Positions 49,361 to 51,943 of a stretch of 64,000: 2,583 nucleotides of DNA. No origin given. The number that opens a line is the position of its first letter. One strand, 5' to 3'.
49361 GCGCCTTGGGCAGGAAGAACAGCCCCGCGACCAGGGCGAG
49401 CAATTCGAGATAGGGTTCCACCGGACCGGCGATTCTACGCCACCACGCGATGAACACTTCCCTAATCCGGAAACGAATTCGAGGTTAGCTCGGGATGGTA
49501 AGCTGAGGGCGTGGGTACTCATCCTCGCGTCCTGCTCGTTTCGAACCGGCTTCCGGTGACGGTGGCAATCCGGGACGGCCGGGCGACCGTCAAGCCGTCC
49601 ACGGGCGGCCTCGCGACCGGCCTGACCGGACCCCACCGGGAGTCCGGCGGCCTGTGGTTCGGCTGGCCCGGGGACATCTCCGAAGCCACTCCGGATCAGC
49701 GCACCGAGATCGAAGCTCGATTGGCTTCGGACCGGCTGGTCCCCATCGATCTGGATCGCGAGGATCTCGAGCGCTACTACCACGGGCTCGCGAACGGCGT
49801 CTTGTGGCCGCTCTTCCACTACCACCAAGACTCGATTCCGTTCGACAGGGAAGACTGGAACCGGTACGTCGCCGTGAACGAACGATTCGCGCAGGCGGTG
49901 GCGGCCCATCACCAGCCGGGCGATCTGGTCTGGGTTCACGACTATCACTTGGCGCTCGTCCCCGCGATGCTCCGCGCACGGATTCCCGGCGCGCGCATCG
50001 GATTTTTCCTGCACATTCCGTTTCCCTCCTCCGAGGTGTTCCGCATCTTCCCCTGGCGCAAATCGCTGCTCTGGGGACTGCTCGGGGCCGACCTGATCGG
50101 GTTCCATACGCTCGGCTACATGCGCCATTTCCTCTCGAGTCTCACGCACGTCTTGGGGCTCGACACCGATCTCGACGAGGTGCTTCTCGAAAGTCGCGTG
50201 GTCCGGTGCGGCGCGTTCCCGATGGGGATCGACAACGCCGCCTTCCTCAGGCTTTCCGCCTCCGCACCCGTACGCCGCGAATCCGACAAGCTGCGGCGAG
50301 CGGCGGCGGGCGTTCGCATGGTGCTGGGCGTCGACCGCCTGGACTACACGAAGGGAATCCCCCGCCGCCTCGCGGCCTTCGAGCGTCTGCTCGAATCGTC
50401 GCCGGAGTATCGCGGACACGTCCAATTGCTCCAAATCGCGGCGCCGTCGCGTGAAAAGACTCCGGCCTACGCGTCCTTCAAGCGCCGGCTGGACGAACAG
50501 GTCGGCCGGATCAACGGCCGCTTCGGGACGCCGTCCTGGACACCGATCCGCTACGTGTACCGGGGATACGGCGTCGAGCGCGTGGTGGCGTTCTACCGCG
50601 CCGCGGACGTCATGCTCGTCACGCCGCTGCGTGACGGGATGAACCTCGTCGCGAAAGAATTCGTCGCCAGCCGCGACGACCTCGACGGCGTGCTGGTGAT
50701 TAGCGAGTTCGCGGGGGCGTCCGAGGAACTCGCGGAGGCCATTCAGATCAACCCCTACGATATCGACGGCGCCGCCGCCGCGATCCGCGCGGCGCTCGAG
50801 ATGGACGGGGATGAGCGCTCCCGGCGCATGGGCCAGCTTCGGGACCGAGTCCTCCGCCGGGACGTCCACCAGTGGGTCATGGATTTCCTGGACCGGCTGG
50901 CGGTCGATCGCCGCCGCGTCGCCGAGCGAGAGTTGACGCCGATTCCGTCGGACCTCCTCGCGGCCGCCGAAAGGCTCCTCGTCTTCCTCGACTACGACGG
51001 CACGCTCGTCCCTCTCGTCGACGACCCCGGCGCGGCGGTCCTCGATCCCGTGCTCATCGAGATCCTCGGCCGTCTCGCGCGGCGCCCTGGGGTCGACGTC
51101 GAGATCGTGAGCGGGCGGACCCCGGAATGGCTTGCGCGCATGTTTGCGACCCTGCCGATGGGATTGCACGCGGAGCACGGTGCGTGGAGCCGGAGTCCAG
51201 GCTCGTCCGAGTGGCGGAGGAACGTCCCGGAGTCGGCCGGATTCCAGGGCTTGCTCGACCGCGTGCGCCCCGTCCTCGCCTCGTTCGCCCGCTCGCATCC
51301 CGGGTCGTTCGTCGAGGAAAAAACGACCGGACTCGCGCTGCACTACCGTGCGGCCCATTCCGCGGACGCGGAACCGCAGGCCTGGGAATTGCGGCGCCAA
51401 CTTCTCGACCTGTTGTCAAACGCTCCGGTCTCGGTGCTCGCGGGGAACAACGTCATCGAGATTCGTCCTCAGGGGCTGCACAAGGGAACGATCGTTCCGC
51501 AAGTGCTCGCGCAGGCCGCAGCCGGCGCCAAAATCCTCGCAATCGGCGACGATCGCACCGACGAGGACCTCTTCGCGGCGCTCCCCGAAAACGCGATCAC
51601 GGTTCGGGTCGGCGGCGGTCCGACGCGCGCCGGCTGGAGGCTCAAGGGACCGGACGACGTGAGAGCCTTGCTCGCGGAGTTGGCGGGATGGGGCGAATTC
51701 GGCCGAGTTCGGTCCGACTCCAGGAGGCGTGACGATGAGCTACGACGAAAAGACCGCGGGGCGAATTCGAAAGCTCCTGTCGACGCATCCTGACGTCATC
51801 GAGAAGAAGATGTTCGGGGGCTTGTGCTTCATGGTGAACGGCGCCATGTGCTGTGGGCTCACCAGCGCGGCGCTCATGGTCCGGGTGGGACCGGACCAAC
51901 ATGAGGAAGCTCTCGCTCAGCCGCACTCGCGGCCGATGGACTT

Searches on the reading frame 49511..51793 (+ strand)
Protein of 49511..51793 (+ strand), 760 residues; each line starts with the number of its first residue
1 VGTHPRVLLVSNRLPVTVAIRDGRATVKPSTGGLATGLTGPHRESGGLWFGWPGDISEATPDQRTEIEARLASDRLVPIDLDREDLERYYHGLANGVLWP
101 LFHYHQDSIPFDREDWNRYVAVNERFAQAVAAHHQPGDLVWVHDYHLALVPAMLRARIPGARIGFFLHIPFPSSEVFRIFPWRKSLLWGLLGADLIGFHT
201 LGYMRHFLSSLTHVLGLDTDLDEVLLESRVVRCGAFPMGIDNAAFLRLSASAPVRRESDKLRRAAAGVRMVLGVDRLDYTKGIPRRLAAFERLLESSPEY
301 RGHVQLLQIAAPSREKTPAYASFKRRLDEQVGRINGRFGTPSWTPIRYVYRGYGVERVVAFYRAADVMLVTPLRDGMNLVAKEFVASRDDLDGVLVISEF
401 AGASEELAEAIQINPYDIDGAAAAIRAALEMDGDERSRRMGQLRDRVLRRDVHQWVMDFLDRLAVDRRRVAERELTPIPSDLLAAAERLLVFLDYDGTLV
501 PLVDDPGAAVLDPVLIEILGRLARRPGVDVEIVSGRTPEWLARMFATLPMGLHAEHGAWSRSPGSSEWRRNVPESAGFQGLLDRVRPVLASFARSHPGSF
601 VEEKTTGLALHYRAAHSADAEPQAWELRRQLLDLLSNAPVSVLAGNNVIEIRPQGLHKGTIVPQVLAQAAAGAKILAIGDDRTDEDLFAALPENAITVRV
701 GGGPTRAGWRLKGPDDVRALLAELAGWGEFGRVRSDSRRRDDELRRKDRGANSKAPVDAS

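Call 32: search_protein_families(library=pfam, proteins=[window:49511-51793:+], max_evalue=0.0001)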
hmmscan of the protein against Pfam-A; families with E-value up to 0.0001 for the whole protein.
window:49511-51793:+ (760 aa): 2 families
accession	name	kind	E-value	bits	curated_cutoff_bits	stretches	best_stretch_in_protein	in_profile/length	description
PF00982.27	Glyco_transf_20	-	9.2e-153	509.8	32.5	1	6-463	2-471/473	Glycosyltransferase family 20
PF02358.22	Trehalose_PPase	-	7.7e-45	153.3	27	1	492-694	1-206/235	Trehalose-phosphatase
